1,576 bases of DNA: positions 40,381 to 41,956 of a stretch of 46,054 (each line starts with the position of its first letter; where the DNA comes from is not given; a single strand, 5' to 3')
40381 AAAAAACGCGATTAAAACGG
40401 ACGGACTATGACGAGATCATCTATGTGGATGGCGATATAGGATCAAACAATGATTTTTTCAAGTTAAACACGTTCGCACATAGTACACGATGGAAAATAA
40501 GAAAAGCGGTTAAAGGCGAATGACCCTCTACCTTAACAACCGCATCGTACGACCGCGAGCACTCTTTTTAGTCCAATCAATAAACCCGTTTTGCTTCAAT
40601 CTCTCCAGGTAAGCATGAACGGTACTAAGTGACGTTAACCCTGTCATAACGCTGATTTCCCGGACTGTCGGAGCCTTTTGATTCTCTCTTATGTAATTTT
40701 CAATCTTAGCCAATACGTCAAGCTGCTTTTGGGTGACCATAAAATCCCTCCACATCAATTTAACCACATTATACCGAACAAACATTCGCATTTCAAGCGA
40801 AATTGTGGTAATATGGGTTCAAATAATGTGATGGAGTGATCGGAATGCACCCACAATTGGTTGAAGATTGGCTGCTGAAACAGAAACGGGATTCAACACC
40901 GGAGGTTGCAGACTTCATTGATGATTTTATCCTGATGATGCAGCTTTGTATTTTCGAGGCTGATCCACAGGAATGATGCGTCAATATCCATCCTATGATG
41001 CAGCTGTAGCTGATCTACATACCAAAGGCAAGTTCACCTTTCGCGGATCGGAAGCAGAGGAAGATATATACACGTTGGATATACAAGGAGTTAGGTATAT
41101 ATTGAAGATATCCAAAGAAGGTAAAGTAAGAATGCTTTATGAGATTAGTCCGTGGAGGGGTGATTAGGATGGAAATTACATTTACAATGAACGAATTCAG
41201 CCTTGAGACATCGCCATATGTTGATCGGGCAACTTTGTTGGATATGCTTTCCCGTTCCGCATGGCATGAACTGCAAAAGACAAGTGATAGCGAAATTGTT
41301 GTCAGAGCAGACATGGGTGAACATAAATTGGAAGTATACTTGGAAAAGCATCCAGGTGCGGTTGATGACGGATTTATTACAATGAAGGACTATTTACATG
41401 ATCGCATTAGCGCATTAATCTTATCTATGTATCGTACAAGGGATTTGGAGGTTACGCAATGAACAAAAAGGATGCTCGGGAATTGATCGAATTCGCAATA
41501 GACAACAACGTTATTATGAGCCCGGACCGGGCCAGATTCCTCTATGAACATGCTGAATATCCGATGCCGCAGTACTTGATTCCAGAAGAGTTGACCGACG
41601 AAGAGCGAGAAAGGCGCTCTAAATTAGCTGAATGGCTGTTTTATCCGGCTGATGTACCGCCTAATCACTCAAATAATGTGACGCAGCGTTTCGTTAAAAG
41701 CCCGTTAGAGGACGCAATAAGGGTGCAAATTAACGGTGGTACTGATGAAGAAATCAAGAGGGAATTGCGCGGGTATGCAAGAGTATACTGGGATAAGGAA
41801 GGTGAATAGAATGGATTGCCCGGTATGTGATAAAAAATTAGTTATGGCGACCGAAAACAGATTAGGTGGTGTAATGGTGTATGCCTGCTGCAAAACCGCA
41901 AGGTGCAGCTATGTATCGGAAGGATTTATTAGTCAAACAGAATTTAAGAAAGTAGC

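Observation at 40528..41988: LexA DNA-binding-domain-only protein, with an SOS (Cheo) box inside back-to-back promoters guarding a 5-gene operon of unknowns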

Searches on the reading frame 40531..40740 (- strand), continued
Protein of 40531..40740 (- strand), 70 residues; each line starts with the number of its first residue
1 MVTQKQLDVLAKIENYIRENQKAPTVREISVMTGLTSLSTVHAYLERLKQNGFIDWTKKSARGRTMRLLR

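Call 69: find_related_loci(query=A3, collection=genome_contigs, flank=3000)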
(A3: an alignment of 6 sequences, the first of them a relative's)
Query A3 (70 aa) in genome_contigs; peptide patterns used: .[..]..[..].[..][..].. (x = any residue, [..] = any of these).
74 stretches matched a pattern; 31 encode a relative of the query (tblastn E <= 1e-3); 31 distinct loci.
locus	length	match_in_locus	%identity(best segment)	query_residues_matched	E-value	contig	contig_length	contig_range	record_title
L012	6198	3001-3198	41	2-69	1e-15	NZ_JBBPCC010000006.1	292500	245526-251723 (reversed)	Paenibacillus filicis strain KACC14197 contig6, whole genome shotgun sequence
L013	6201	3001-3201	36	1-67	3e-13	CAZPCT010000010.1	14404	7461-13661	MAG TPA_asm: uncultured Candidatus Saccharibacteria bacterium isolate binchicken_co31_292 genome assembly, contig: k141_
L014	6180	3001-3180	50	4-61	1e-12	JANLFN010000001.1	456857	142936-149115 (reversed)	MAG: Eubacteriales bacterium isolate A05DMB11 NODE_9_length_456857_cov_18.241444, whole genome shotgun sequence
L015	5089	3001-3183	41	2-62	1e-12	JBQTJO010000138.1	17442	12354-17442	MAG: Gemmatimonadota bacterium isolate SAR201 c_000000312290, whole genome shotgun sequence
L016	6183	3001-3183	39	2-62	4e-12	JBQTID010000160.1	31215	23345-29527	MAG: Gemmatimonadota bacterium isolate SAR94 c_000000190652, whole genome shotgun sequence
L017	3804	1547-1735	37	1-63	1e-11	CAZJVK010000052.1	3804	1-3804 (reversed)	MAG TPA_asm: uncultured Candidatus Saccharibacteria bacterium isolate binchicken_co181_162 genome assembly, contig: NODE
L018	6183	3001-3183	43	2-62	2e-11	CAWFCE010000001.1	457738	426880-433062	MAG: Candidatus Parcubacteria bacterium isolate MFD02416.bin.1.397 genome assembly, contig: contig_48102, whole genome s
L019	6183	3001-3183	38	2-62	2e-11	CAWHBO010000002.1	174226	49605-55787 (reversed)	MAG: Candidatus Parcubacteria bacterium isolate MFD00905.bin.2.44 genome assembly, contig: contig_3100, whole genome sho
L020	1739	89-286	38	2-69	4e-11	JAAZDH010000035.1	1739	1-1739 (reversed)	MAG: Clostridiaceae bacterium isolate AS09scLD_118 29291_AS09, whole genome shotgun sequence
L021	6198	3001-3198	40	2-69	4e-11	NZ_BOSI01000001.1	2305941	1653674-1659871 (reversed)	Paenibacillus sp. J31TS4 sequence01, whole genome shotgun sequence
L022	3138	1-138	48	9-54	6e-11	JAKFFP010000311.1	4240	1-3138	MAG: Bacteriovoracales bacterium isolate LC103 contig-124_24118, whole genome shotgun sequence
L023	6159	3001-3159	40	2-54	2e-10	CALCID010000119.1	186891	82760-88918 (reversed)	MAG TPA_asm: uncultured bacterium isolate SRR5251193_bin.0_CONCOCT_v1.1_MAG genome assembly, contig: ERZ795068.76, whole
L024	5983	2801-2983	39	2-62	2e-10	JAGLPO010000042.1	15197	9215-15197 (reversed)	MAG: Candidatus Parcubacteria bacterium isolate RS_8_12 ROV157_8.bin.12.fa_42, whole genome shotgun sequence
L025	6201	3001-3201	39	1-66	3e-10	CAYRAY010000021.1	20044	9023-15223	MAG TPA_asm: uncultured Clostridia bacterium isolate SRP350583_co2_315 genome assembly, contig: NODE_3803_length_20044_c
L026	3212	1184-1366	38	2-62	3e-10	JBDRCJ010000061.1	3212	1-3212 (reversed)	MAG: Patescibacteria group bacterium isolate MEGAHIT-group-1.177 k141_5574532, whole genome shotgun sequence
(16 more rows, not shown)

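Call 81: search_protein_families(library=padloc, max_evalue=0.1, proteins=[window:40531-40740:-])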
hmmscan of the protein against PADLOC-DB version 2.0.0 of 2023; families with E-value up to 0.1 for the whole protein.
seq(70 aa): 9 families
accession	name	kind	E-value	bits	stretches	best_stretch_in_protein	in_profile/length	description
PDLC01866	CARF3--CARF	-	0.00062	17.8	1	2-68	137-196/207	-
PDLC01044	Csa3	-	0.0019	16.1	1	2-59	134-182/194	Type I-A associated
PDLC01859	CARF3--CARF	-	0.0033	15.2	1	12-65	154-206/213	-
PDLC01438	Csa3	-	0.0038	15.3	1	10-66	154-197/305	"CAS-I,CAS-II,CAS-III,CAS-IV,CAS-V,CAS-VI; associated_signaling"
PDLC01434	CasR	-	0.0058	14.5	1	21-64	139-178/191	"CAS-I,CAS-II,CAS-III,CAS-IV,CAS-V,CAS-VI; associated_signaling"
PDLC01268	CasR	-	0.0068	14.4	1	24-59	138-171/179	"CAS-I,CAS-II,CAS-III,CAS-IV,CAS-V,CAS-VI; associated_signaling"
PDLC04984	PDC-S27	-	0.018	11.9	1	10-61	253-304/474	-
PDLC01879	CARF3--CARF_TM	-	0.023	12.3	1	3-67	155-208/222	-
PDLC01853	CARF3--CARF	-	0.024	12.3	1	2-65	136-195/209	-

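Call 82: search_protein_families(library=ncbifam, max_evalue=0.1, proteins=[window:40531-40740:-])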
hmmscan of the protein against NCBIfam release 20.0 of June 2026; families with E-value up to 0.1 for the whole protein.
seq(70 aa): 4 families
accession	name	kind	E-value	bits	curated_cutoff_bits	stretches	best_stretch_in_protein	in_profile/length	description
TIGR00498.1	lexA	equivalog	1.5e-13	50.8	110.95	1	2-63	4-65/203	transcriptional repressor LexA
TIGR01884.1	cas_HTH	subfamily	0.029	13.8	60.2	1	25-65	158-195/202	CRISPR-associated CARF protein Csa3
NF007341.0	PRK09834.1-3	equivalog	0.056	12.5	269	1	19-58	23-61/274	DNA-binding transcriptional regulator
NF004583.0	PRK05928.1-5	equivalog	0.098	12.1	432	1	22-60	173-210/250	uroporphyrinogen-III synthase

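Call 88: find_encoding_contigs(protein=P0171, flank=3000, max_places=1)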
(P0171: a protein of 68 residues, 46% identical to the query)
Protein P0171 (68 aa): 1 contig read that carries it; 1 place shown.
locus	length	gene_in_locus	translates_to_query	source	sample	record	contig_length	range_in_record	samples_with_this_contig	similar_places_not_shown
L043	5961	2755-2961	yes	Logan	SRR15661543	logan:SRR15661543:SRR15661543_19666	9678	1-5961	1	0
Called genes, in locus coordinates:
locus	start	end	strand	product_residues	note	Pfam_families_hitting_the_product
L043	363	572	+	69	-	-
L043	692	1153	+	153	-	-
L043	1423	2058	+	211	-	-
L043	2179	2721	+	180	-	-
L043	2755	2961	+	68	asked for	PF01726:LexA_DNA_bind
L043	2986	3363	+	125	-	-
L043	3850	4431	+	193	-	-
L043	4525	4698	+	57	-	-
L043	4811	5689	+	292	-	PF17989:ALP_N, PF21523:ParM_N (faint), PF21522:MreB-like_C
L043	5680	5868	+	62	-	-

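Call 89: find_encoding_contigs(protein=P0153, flank=3000, max_places=1)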
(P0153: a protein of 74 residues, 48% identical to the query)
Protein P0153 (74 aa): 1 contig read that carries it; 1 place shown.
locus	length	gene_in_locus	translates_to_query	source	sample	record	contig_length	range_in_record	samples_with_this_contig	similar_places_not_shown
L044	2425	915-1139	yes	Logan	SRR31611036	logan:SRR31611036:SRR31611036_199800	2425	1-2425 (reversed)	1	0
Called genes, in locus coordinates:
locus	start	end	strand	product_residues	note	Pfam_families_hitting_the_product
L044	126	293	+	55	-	-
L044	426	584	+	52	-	-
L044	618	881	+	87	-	-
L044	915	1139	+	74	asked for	PF01726:LexA_DNA_bind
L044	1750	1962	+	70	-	-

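Call 90: find_encoding_contigs(protein=P0161, flank=3000, max_places=1)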
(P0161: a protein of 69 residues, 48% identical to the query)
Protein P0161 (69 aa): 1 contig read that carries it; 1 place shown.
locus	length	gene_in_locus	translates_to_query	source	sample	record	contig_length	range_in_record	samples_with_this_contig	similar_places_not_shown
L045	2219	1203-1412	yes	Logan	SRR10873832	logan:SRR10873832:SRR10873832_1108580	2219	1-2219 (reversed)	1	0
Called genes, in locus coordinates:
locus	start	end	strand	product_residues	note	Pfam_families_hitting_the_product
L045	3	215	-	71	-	?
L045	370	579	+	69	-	PF13443:HTH_26, PF01381:HTH_3 (weak)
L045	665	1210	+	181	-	-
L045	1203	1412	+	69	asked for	PF01726:LexA_DNA_bind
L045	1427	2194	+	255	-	PF02498:Bro-N, PF03374:ANT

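Call 91: find_encoding_contigs(protein=P0172, flank=3000, max_places=1)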
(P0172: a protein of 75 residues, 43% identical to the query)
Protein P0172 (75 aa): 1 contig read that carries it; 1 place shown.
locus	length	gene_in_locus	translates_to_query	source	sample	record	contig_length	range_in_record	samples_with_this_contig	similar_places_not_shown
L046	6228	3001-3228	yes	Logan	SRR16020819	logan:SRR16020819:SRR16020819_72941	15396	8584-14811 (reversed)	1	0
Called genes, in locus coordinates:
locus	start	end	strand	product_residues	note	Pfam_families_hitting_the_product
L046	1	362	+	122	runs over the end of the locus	-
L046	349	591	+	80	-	-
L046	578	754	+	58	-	-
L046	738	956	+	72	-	PF14090:HTH_39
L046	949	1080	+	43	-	-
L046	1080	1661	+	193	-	PF06378:SSAP_Sak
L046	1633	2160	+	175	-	-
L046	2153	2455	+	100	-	-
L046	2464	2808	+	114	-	-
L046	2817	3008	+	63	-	PF00376:MerR (faint)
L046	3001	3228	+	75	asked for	PF01726:LexA_DNA_bind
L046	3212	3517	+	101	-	-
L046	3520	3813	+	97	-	-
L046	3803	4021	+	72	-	-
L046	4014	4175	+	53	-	-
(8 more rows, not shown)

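Call 99: search_protein_families(library=pfam, max_evalue=0.001, proteins=[P0152, P0007, P0002, L001:4215-4463:+, L001:4559-5071:+, L043:2179-2721:+, L044:618-881:+])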
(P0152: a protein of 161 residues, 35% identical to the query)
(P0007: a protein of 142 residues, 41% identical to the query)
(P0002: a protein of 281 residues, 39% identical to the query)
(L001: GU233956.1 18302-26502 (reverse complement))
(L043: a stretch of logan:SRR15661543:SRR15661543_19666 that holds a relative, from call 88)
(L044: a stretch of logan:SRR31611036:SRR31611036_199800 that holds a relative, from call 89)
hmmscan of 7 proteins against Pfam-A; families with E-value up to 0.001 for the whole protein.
P0152 (161 aa): 1 family
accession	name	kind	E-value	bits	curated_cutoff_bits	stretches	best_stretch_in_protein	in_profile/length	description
PF01726.22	LexA_DNA_bind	-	6.1e-21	74.4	23.7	2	1-65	1-65/65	LexA DNA binding domain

P0007 (142 aa): 11 families
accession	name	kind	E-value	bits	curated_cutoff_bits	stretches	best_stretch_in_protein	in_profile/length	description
PF01726.22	LexA_DNA_bind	-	1.4e-23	82.9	23.7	2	81-137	9-65/65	LexA DNA binding domain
PF09339.16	HTH_IclR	-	1.6e-06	28.2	22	0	30-59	16-44/52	IclR helix-turn-helix domain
PF04539.22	Sigma70_r3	-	4.6e-06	27.1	25.3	1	13-45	1-33/78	Sigma-70 region 3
PF01022.26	HTH_5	-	4.6e-06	26.9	22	0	99-126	17-43/47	Bacterial regulatory protein, arsR family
PF08279.18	HTH_11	-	3.1e-05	24.2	25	0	24-55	8-37/55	HTH domain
PF04358.19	DsrC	-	5.4e-05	24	24.9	0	14-50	40-76/107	DsrC like protein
PF14493.12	HTH_40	-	7e-05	23.5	27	0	33-91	13-65/89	Helix-turn-helix domain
PF13551.12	HTH_29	-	0.00016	22.1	28.1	0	30-81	11-55/64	Winged helix-turn helix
PF13412.12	HTH_24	-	0.0002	21.3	21.9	0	34-58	19-42/48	Winged helix-turn-helix DNA-binding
PF11740.13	KfrA_N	-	0.00037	21.6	26.1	0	14-60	1-46/113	Plasmid replication region DNA-binding N-term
PF12802.13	MarR_2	-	0.00043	20.8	27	0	30-57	18-44/61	MarR family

P0002 (281 aa): 25 families
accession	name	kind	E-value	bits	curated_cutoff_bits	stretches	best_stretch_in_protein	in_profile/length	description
PF01726.22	LexA_DNA_bind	-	2.9e-35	120.3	23.7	3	211-268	8-65/65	LexA DNA binding domain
PF01022.26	HTH_5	-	5.4e-14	52.2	22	1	82-129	3-43/47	Bacterial regulatory protein, arsR family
PF08279.18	HTH_11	-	1.1e-13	51.2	25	0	230-265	17-44/55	HTH domain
PF13730.12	HTH_36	-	1e-12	48.1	25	0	82-129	6-53/55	Helix-turn-helix domain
PF09339.16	HTH_IclR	-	5.3e-12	45.7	22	0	99-133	17-50/52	IclR helix-turn-helix domain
PF00392.27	GntR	-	9.2e-12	44.9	27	0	211-265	10-60/64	Bacterial regulatory proteins, gntR family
PF13412.12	HTH_24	-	1.5e-11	44.1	21.9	0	82-129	4-45/48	Winged helix-turn-helix DNA-binding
PF12840.13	HTH_20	-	1.4e-10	41.4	27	0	82-127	5-44/51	Helix-turn-helix domain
PF04358.19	DsrC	-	7.3e-10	39.7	24.9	0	137-176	31-70/107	DsrC like protein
PF11740.13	KfrA_N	-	2.1e-08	35.3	26.1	0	211-256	2-46/113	Plasmid replication region DNA-binding N-term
PF04703.18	FaeA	-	3e-08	34.3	20.7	0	218-259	5-45/62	FaeA-like protein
PF13551.12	HTH_29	-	3.2e-08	34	28.1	0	176-195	23-42/64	Winged helix-turn helix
PF13518.12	HTH_28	-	5e-07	30.1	25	0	100-130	13-41/52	Helix-turn-helix domain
PF12802.13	MarR_2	-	7.4e-07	29.7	27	0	101-129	21-48/61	MarR family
PF13545.12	HTH_Crp_2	-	1.1e-06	28.9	27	0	212-271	1-61/70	Crp-like helix-turn-helix domain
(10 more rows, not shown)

L001:4215-4463:+ (82 aa): 0 families

L001:4559-5071:+ (170 aa): 0 families

L043:2179-2721:+ (180 aa): 0 families

L044:618-881:+ (87 aa): 0 families

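Call 103: find_related_loci(query=window:40531-40740:-, collection=metagenome_contigs, flank=3000)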
Query seq(70 aa) (70 aa) in metagenome_contigs; peptide patterns used: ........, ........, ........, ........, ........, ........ (x = any residue, [..] = any of these).
326 stretches matched a pattern, but none encodes a relative of the query by tblastn (E <= 1e-3).

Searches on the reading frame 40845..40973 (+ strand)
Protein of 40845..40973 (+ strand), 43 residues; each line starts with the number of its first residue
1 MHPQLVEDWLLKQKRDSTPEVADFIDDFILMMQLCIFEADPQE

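Call 3: search_protein_families(library=pfam, max_evalue=1, proteins=[window:40845-40973:+])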
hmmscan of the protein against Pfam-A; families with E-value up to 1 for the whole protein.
seq(43 aa): 0 families

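Call 12: search_protein_families(library=phrogs, max_evalue=0.01, proteins=[window:40845-40973:+])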
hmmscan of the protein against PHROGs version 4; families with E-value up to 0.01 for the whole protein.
seq(43 aa): 0 families

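Call 81: search_protein_families(library=padloc, max_evalue=0.1, proteins=[window:40845-40973:+])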
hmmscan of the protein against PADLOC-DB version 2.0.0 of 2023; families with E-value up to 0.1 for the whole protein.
seq(43 aa): 0 families

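Call 82: search_protein_families(library=ncbifam, max_evalue=0.1, proteins=[window:40845-40973:+])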
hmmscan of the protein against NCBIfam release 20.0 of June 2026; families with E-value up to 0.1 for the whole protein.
seq(43 aa): 0 families

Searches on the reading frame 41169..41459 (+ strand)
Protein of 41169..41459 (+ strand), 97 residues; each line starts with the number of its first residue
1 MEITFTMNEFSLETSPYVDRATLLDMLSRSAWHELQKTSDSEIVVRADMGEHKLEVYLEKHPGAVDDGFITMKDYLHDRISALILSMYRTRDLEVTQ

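Call 3: search_protein_families(library=pfam, max_evalue=1, proteins=[window:41169-41459:+])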
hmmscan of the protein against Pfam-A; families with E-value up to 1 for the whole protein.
seq(97 aa): 0 families

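Call 12: search_protein_families(library=phrogs, max_evalue=0.01, proteins=[window:41169-41459:+])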
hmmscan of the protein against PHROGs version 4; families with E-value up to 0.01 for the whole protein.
seq(97 aa): 0 families

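Call 41: search_dna_similar(query=window:41169-41459:+, collection=phages, mode=protein, max_evalue=1, max_rows=10)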
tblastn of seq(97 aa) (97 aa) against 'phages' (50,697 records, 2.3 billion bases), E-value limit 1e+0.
No match.

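Call 81: search_protein_families(library=padloc, max_evalue=0.1, proteins=[window:41169-41459:+])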
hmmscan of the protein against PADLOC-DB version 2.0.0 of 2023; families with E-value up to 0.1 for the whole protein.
seq(97 aa): 1 family
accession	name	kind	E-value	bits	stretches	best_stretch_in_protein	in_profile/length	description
PDLC01827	CARF2--CARF_HEPN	-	0.011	13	1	28-93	62-125/393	-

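Call 82: search_protein_families(library=ncbifam, max_evalue=0.1, proteins=[window:41169-41459:+])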
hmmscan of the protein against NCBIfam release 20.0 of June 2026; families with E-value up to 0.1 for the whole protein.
seq(97 aa): 0 families

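Call 102: find_related_loci(query=window:41169-41459:+, collection=viral_contigs, flank=3000)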
Query seq(97 aa) (97 aa) in viral_contigs; peptide patterns used: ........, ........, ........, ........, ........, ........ (x = any residue, [..] = any of these).
13 stretches matched a pattern, but none encodes a relative of the query by tblastn (E <= 1e-3).

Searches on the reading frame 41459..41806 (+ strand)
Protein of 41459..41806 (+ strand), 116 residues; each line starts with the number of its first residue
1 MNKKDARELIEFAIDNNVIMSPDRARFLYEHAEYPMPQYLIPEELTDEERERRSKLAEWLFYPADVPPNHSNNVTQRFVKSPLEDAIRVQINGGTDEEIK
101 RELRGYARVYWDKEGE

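Call 3: search_protein_families(library=pfam, max_evalue=1, proteins=[window:41459-41806:+])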
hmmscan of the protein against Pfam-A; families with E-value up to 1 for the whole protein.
seq(116 aa): 1 family
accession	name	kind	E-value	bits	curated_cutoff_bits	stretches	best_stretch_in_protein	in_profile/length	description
PF00022.25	Actin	-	0.21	10.6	27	1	29-88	252-311/410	Actin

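Call 12: search_protein_families(library=phrogs, max_evalue=0.01, proteins=[window:41459-41806:+])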
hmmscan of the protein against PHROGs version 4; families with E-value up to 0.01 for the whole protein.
seq(116 aa): 0 families

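Call 40: search_dna_similar(query=window:41459-41806:+, collection=phages, mode=protein, max_evalue=1, max_rows=10)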
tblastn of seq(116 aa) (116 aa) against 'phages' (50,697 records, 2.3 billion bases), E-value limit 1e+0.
Records with a match: 41; places in all: 41; records where one place covers at least 80% of the query: 0.
Best place of each record, by identity: <60% 41.
By first word of the organism name: Streptococcus 41.
By host as written in the record: Streptococcus thermophilus 27; Streptococcus thermophilus ST64713 4; Streptococcus thermophilus DGCC7854 2; Streptococcus thermophilus ST68757 2; Streptococcus thermophilus ST69760 2; Streptococcus salivarius 57.I 2; - 1; Streptococcus salivarius JIM8777 1.
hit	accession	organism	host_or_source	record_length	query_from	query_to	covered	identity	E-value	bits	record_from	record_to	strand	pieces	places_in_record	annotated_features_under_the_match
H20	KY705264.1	Streptococcus phage P7134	Streptococcus thermophilus ST64713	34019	28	91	55%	35.4%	1e+0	34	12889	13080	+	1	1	tape measure protein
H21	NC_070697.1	Streptococcus phage P7134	Streptococcus thermophilus ST64713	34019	28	91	55%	35.4%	1e+0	34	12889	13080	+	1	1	tape measure protein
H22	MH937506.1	Streptococcus phage CHPC1148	Streptococcus thermophilus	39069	28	91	55%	34.8%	5e-1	35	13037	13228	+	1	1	tail length tape-measure protein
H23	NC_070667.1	Streptococcus phage CHPC1148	Streptococcus thermophilus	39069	28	91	55%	34.8%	5e-1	35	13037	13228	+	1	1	tail length tape-measure protein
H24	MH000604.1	Streptococcus phage D1811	Streptococcus thermophilus DGCC7854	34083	24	91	59%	30.9%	4e-1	35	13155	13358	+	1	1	tape measure protein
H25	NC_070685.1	Streptococcus phage D1811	Streptococcus thermophilus DGCC7854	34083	24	91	59%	30.9%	4e-1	35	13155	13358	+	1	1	tape measure protein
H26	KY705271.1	Streptococcus phage P7574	Streptococcus thermophilus ST68757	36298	28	91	55%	31.3%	3e-1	35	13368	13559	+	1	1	tape measure protein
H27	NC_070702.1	Streptococcus phage P7574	Streptococcus thermophilus ST68757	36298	28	91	55%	31.3%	3e-1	35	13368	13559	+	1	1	tape measure protein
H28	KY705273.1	Streptococcus phage P7602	Streptococcus thermophilus ST69760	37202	28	91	55%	31.3%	4e-1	35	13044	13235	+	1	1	tape measure protein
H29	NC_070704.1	Streptococcus phage P7602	Streptococcus thermophilus ST69760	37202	28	91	55%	31.3%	4e-1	35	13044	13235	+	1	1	tape measure protein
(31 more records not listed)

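Call 42: find_homologous_proteins(query=window:41459-41806:+, max_evalue=0.01)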
Query seq(116 aa) (116 aa): 1 proteins with E <= 0.01 among 7 candidates.
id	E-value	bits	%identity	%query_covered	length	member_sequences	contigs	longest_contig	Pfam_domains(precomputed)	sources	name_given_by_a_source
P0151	2.9e-72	258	100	100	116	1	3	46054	-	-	-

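Call 81: search_protein_families(library=padloc, max_evalue=0.1, proteins=[window:41459-41806:+])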
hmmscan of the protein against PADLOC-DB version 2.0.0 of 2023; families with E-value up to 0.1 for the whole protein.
seq(116 aa): 0 families

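Call 82: search_protein_families(library=ncbifam, max_evalue=0.1, proteins=[window:41459-41806:+])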
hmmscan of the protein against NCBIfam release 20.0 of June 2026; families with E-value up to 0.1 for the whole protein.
seq(116 aa): 0 families

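Call 87: predict_structure(protein=window:41459-41806:+)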
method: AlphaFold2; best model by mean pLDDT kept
length: 116 residues; sequences in the alignment: 1
mean_pLDDT: 55.3   pTM: 0.39
mean pLDDT of the five models: 55.3, 53.5, 51.5, 43.9, 40.9
residues with pLDDT >= 90: 0; 70-90: 5; 50-70: 83; < 50: 28
segments of 3 or more residues with pLDDT < 50: 69-81, 106-116
pLDDT, mean of each block of 10 residues (from residue 1): 62 60 60 57 66 62 53 40 52 60 49 33
secondary structure, 60 per line:
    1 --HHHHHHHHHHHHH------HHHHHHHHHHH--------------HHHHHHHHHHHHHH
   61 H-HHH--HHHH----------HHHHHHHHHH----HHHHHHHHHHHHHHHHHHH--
elements in order: H3-15 H22-32 H47-61 H68-71 H82-91 H96-114

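Call 101: find_related_loci(query=window:41459-41806:+, collection=viral_contigs, flank=3000)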
Query seq(116 aa) (116 aa) in viral_contigs; peptide patterns used: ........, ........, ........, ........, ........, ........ (x = any residue, [..] = any of these).
38 stretches matched a pattern, but none encodes a relative of the query by tblastn (E <= 1e-3).
